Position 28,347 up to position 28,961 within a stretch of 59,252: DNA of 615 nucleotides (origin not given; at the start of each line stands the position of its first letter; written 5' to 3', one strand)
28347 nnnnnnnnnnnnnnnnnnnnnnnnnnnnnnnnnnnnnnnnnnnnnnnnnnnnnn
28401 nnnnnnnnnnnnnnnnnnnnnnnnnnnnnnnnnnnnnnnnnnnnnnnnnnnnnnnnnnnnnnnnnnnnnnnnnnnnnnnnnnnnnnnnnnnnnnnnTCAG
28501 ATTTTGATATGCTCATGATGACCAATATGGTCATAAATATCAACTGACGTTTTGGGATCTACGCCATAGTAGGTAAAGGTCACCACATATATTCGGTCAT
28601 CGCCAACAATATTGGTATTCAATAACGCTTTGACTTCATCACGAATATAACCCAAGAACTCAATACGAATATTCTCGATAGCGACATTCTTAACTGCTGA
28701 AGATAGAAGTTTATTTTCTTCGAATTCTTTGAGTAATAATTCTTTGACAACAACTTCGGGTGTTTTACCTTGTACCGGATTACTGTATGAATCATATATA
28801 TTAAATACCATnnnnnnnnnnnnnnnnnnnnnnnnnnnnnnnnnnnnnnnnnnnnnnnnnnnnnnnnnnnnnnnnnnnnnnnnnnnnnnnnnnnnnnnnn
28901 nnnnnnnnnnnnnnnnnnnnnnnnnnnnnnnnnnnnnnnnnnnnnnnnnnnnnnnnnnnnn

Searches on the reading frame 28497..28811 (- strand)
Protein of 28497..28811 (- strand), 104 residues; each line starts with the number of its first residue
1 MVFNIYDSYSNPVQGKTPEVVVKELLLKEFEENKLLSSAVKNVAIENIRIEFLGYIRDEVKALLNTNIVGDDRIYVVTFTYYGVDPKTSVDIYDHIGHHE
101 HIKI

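Call 13: search_protein_families(library=pfam, proteins=[window:28497-28811:-], max_evalue=0.1)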
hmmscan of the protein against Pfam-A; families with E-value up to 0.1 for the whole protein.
window:28497-28811:- (104 aa): 1 family
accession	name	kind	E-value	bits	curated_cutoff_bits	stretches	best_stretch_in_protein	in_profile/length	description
PF19791.4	DUF6275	-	0.082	13.2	22.6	0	23-96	5-74/81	Family of unknown function (DUF6275)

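Call 87: search_protein_families(library=phrogs, proteins=[window:28497-28811:-], max_evalue=0.001)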
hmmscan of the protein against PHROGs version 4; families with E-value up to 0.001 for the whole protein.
window:28497-28811:- (104 aa): 0 families

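Call 88: search_protein_families(library=padloc, proteins=[window:28497-28811:-], max_evalue=0.01)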
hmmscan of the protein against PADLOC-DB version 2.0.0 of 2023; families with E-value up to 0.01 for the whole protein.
window:28497-28811:- (104 aa): 0 families
